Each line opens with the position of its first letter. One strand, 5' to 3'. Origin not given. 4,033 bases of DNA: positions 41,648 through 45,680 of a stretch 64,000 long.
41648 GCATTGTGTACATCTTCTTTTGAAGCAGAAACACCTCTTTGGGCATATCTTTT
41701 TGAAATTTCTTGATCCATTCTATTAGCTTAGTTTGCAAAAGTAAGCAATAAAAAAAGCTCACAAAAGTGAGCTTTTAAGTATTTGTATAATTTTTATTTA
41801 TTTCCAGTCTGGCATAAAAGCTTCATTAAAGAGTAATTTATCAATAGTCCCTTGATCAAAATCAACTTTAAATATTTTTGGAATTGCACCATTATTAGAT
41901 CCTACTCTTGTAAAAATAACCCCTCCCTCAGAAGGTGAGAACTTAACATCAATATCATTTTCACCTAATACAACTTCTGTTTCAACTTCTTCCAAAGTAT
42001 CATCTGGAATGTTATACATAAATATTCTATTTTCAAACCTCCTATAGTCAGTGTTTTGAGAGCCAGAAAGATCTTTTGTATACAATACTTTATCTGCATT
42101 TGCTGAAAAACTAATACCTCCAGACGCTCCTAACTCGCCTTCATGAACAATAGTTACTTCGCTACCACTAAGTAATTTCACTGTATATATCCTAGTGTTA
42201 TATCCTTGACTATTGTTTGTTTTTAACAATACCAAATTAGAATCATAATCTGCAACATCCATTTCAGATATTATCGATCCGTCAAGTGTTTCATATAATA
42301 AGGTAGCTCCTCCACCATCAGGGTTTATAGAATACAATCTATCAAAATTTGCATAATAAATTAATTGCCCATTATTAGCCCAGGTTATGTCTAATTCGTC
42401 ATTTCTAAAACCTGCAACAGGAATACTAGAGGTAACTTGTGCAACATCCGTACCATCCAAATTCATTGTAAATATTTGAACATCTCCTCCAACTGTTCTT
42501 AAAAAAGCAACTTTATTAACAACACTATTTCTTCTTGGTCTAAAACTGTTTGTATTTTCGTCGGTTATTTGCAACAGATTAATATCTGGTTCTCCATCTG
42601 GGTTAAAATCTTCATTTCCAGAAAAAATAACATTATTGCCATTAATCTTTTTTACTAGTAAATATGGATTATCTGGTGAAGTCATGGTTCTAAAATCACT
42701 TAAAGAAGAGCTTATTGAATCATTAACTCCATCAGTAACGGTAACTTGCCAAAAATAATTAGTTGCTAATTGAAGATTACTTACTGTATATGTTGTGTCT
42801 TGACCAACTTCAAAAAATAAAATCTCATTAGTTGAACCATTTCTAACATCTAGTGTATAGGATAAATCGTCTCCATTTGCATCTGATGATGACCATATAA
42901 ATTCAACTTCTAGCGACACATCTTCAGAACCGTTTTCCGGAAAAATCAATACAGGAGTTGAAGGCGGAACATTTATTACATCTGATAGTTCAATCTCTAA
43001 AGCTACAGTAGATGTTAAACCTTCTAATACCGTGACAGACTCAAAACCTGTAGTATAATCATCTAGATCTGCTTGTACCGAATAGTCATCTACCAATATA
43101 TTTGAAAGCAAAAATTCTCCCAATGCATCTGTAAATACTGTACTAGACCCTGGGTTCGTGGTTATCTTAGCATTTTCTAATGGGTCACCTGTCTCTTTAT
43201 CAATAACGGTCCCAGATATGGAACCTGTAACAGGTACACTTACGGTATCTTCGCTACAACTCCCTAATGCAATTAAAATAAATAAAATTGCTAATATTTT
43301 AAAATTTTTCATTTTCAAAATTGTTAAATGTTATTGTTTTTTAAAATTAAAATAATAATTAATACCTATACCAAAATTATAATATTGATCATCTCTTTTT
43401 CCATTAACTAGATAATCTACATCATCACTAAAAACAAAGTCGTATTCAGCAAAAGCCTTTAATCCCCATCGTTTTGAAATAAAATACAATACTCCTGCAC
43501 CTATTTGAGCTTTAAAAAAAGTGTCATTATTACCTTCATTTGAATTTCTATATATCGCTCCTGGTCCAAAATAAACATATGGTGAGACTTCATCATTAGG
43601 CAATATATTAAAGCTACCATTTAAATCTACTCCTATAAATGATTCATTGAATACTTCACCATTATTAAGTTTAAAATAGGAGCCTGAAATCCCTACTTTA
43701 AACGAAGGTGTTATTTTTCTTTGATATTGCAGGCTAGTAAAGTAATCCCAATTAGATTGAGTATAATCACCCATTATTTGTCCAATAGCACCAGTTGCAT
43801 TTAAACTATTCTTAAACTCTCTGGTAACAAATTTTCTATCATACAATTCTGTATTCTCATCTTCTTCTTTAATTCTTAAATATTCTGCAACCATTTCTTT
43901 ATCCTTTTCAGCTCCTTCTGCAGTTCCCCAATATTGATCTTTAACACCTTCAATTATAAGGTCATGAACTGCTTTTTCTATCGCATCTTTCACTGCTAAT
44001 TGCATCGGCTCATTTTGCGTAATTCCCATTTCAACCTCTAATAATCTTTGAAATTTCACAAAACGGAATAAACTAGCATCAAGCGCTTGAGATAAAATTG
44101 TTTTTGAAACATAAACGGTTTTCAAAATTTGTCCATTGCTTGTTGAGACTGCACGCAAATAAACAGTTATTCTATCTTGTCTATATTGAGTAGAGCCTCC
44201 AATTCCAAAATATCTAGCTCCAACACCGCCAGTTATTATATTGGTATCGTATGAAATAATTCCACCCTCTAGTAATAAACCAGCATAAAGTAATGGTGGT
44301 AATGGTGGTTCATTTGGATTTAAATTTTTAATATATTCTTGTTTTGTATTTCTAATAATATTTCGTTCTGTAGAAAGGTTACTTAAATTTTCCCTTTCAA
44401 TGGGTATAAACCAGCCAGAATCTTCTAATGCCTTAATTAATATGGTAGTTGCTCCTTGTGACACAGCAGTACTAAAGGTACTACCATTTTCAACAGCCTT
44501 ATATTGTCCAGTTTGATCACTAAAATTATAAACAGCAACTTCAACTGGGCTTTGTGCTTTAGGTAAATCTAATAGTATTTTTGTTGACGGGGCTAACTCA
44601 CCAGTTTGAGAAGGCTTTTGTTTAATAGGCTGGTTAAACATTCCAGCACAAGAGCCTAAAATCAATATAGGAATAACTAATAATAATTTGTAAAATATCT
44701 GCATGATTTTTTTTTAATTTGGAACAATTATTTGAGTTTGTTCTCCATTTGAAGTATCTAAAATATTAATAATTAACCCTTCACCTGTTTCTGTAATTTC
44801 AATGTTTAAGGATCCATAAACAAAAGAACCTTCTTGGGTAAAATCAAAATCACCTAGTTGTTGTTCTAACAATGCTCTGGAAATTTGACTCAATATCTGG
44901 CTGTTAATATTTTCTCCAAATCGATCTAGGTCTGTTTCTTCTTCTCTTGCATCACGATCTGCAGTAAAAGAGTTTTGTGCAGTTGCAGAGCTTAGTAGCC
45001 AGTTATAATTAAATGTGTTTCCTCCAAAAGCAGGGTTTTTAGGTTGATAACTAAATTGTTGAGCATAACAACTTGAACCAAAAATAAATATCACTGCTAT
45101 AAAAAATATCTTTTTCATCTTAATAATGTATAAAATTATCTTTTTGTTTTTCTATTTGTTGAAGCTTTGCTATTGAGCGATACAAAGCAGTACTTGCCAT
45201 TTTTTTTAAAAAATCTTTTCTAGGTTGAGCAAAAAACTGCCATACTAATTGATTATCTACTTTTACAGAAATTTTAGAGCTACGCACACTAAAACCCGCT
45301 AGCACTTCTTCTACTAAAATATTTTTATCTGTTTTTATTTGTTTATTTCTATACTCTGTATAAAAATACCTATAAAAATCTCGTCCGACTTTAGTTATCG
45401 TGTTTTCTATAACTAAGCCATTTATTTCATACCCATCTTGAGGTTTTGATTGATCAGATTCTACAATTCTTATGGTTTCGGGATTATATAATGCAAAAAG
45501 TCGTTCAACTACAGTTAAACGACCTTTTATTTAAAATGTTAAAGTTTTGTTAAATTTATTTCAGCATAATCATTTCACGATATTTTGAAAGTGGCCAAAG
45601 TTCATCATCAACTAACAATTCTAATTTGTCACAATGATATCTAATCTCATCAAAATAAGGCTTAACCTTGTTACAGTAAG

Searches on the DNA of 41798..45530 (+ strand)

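Call 12: search_dna_similar(query=window:41798-45530:+, collection=plasmids, mode=near, max_rows=5)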
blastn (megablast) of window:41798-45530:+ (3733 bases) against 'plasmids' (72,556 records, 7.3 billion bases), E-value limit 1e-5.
No match.
